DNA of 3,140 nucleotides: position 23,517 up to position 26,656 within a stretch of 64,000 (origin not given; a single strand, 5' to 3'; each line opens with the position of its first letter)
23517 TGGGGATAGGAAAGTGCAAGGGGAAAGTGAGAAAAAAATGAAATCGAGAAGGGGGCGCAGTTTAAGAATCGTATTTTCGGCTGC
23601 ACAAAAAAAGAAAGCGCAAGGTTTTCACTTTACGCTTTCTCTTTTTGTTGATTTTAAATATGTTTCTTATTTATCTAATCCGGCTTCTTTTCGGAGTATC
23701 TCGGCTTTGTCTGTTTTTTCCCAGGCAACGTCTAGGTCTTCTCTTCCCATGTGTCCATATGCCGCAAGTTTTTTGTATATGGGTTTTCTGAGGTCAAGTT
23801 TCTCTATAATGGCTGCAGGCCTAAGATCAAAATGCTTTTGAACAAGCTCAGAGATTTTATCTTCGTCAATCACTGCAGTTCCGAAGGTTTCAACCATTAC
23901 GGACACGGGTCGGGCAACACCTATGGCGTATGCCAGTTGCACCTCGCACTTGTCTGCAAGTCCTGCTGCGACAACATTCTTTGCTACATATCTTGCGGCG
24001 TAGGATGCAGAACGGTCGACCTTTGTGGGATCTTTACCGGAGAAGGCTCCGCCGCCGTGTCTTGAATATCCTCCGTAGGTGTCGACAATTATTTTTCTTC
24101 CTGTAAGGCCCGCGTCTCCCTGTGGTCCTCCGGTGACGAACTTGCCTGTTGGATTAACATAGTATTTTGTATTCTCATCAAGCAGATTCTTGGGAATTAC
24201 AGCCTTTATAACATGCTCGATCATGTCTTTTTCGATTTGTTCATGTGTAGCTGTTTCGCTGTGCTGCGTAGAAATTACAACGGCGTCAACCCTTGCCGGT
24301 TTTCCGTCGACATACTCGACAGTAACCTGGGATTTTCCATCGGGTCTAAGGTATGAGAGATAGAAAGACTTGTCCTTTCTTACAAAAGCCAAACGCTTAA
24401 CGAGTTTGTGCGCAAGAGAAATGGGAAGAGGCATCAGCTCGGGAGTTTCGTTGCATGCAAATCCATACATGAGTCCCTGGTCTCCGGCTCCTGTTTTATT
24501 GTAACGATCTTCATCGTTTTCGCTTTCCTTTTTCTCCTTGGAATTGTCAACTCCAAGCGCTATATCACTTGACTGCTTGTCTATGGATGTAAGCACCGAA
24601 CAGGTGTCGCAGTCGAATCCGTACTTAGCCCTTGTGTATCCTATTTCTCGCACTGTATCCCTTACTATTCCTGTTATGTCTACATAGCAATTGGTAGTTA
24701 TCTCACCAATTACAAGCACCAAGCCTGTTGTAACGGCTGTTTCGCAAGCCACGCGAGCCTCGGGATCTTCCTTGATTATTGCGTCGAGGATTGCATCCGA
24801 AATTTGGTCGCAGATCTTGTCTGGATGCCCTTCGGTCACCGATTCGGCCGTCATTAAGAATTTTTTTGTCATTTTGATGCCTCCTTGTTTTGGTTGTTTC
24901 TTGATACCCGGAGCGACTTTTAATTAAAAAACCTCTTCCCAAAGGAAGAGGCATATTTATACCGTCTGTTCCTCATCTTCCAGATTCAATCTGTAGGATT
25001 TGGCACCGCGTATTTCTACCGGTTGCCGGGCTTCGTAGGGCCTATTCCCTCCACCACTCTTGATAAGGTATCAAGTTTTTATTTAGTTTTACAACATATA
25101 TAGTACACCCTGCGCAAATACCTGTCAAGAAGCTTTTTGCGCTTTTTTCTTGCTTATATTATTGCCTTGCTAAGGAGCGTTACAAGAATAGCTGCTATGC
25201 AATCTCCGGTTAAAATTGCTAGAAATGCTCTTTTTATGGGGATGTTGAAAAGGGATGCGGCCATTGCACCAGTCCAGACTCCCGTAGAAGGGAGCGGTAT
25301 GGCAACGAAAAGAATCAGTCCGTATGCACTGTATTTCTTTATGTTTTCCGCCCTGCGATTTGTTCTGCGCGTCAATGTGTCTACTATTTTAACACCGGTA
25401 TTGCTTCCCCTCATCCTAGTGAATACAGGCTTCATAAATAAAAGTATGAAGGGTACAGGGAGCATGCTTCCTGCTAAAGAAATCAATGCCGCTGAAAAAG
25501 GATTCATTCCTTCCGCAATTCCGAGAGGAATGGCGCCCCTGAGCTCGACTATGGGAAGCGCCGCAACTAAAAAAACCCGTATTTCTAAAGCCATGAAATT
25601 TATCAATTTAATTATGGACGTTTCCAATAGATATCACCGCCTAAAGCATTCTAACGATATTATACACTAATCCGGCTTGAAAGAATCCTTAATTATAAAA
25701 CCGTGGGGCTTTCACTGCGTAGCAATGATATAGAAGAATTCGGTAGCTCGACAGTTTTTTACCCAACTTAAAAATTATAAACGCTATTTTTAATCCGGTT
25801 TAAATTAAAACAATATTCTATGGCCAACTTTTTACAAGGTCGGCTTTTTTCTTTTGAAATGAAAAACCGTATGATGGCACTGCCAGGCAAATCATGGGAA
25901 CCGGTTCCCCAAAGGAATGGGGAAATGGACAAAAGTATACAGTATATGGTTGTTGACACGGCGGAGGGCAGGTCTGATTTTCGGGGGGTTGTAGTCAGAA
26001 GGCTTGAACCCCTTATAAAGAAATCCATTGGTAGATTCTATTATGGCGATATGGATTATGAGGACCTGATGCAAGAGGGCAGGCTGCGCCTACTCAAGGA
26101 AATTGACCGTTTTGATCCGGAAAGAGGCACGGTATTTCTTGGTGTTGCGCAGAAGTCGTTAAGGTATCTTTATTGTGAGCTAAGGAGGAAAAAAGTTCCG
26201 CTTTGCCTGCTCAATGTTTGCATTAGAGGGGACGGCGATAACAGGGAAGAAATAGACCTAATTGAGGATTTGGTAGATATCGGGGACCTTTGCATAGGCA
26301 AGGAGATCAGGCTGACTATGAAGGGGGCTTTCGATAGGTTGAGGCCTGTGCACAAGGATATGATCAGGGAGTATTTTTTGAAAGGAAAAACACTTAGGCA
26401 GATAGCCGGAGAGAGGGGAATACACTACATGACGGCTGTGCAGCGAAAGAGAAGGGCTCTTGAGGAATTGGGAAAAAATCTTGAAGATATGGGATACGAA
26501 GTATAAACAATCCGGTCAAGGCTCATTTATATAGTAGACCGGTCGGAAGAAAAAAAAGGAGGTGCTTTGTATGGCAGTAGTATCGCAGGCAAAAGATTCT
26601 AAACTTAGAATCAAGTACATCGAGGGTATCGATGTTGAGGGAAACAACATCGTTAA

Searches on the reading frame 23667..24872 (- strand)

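Call 67: search_protein_families(library=pfam, proteins=[window:23667-24872:-], max_evalue=0.0001)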
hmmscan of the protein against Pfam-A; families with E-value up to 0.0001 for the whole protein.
window:23667-24872:- (401 aa): 3 families
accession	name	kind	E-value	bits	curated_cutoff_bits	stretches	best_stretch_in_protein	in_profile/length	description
PF02773.21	S-AdoMet_synt_C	-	1.2e-70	236.3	25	1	248-386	2-138/138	S-adenosylmethionine synthetase, C-terminal domain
PF02772.21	S-AdoMet_synt_M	-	1.5e-50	170.8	29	1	127-245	2-120/120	S-adenosylmethionine synthetase, central domain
PF00438.25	S-AdoMet_synt_N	-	1.2e-44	151.4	33.1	1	4-101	1-98/99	S-adenosylmethionine synthetase, N-terminal domain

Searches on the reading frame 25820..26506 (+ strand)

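Call 67: search_protein_families(library=pfam, proteins=[window:25820-26506:+], max_evalue=0.0001)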
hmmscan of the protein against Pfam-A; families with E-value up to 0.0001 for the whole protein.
window:25820-26506:+ (228 aa): 2 families
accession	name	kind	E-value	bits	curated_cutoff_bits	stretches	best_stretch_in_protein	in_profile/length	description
PF04542.20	Sigma70_r2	-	2.7e-09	37.1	24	1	59-106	2-49/71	Sigma-70 region 2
PF04545.22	Sigma70_r4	-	5.7e-05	23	24.1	0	170-217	1-48/50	Sigma-70, region 4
